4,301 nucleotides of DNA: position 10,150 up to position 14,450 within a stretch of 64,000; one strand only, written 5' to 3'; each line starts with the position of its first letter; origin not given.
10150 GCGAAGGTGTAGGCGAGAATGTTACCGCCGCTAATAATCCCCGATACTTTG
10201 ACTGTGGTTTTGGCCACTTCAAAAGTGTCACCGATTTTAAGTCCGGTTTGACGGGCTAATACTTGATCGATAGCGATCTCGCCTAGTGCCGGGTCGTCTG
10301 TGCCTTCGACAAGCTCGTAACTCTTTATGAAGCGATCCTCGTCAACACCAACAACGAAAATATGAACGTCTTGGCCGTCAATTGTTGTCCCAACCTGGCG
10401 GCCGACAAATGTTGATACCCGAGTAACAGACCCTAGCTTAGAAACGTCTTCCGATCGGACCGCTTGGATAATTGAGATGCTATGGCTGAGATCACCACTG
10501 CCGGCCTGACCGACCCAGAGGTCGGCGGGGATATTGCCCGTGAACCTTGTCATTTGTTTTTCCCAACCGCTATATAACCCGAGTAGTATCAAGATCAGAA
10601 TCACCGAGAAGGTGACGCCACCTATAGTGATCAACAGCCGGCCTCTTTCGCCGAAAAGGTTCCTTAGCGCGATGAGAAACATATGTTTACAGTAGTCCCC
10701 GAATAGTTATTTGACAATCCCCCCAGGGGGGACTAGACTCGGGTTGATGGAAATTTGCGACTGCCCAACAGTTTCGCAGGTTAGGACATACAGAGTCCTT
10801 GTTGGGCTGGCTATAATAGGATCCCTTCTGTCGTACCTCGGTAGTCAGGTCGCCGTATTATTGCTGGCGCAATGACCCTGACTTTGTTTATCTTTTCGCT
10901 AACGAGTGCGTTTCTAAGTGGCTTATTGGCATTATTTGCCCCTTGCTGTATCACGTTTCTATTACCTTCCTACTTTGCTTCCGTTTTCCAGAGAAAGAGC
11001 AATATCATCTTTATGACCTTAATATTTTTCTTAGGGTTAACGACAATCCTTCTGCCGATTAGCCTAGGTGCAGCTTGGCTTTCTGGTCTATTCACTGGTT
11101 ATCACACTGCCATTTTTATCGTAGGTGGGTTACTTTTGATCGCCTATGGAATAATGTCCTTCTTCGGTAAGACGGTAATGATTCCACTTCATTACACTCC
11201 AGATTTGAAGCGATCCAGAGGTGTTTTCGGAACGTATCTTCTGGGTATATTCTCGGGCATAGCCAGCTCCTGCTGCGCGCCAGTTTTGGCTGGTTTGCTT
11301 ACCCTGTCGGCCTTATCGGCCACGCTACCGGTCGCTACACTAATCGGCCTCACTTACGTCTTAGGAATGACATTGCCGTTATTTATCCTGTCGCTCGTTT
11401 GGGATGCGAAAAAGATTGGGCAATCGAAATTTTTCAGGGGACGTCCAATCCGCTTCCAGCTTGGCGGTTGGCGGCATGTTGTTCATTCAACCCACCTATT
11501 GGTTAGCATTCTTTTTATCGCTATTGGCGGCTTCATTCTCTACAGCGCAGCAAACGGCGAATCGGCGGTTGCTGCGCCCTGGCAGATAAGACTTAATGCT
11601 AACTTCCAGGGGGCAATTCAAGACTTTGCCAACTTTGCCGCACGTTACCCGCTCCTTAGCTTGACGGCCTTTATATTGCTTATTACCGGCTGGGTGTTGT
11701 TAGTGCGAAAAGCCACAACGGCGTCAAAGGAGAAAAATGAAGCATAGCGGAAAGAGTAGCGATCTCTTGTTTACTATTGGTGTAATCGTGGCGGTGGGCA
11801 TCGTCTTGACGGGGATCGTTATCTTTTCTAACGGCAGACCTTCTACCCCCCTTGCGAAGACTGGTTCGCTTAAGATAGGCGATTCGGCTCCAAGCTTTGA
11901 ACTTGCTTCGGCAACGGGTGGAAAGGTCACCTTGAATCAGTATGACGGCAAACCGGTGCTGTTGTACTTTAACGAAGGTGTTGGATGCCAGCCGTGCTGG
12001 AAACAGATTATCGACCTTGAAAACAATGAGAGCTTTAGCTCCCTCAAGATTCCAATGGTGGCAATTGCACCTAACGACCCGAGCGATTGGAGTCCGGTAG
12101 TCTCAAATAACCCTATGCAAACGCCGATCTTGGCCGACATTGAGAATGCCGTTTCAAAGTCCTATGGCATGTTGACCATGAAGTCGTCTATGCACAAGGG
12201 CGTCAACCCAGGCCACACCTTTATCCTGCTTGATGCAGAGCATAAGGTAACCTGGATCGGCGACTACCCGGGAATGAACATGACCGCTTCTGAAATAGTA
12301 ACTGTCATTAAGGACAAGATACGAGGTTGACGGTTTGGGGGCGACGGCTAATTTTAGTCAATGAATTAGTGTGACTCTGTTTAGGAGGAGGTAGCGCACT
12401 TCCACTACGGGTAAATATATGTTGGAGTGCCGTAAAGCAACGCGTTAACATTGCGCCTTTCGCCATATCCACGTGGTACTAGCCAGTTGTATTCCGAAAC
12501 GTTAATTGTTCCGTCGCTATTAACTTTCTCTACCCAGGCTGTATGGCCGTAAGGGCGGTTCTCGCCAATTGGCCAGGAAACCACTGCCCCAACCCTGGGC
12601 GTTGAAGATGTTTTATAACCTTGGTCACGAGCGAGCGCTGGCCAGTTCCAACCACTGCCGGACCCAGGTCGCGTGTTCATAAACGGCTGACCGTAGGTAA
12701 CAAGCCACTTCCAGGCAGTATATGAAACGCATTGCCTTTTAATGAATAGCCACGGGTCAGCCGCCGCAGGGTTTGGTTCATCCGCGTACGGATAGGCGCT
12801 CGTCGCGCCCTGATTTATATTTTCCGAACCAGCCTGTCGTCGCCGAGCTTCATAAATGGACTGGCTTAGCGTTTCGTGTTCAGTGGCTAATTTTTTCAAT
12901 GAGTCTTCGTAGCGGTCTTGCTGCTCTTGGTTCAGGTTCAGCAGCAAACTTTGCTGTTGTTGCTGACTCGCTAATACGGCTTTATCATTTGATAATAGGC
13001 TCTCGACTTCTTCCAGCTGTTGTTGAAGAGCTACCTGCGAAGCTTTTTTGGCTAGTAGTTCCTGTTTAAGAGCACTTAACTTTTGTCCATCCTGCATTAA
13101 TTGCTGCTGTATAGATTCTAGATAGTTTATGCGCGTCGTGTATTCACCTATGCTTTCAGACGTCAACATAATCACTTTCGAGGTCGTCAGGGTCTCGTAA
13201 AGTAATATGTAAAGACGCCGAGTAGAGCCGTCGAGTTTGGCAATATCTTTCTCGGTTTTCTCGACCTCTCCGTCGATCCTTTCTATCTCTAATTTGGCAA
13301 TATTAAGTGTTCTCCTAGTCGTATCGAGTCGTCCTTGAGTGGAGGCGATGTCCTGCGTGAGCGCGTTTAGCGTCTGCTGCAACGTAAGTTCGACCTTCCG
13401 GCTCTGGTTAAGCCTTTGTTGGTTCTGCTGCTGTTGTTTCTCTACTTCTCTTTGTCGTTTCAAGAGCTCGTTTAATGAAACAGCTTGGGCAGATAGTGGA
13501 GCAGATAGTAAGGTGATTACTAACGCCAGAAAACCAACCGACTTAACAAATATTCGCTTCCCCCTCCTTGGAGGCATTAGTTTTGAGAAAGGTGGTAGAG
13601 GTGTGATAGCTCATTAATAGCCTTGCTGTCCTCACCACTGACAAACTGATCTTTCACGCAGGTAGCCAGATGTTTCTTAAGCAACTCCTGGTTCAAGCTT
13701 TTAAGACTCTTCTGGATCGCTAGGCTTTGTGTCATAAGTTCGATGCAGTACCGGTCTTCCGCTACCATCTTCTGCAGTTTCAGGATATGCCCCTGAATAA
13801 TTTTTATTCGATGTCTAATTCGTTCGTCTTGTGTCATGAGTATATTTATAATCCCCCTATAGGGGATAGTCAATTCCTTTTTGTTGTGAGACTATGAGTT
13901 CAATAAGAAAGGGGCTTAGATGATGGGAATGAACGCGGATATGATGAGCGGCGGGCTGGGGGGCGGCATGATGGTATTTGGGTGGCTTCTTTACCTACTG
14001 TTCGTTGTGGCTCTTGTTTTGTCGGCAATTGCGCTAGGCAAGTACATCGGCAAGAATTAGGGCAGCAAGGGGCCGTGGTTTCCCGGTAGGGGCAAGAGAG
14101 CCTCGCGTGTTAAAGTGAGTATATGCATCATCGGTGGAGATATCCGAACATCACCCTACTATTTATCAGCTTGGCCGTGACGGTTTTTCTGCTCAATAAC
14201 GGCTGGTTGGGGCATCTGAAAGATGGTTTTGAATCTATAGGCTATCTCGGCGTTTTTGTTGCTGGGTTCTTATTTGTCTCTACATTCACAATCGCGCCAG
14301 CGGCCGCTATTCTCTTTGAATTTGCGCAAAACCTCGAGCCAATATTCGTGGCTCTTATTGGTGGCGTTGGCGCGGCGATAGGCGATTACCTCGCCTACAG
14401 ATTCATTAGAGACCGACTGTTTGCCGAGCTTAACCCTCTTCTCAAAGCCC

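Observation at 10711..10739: Promoter whose 17-nt spacer is a perfect C6/G6 palindrome (CsoR-type box) upstream of a DsbD-like/TlpA-like pair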

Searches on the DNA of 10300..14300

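Call 83: search_rna_families(source=window, start=10300, end=14300, threshold=evalue, max_evalue=1)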
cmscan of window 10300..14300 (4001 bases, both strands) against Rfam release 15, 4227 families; matches with E-value up to 1: 0.
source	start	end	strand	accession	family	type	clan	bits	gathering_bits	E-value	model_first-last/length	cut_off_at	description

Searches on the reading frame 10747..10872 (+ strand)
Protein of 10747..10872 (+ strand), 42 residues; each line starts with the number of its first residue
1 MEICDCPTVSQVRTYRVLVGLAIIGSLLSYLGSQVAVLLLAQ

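Call 61: search_protein_families(library=pfam, proteins=[window:10747-10872:+], max_evalue=0.01)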
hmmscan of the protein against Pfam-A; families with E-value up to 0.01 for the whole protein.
window:10747-10872:+ (42 aa): 0 families

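Call 72: find_homologous_proteins(query=A2, max_evalue=0.01)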
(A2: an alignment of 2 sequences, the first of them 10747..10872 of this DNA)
Query A2 (2 sequences) (42 aa, profile of the alignment): 1 proteins with E <= 0.01 among 1 candidates.
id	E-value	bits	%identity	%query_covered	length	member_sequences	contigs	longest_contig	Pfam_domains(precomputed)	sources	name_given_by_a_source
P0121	3.6e-23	99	40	95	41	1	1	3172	-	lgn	-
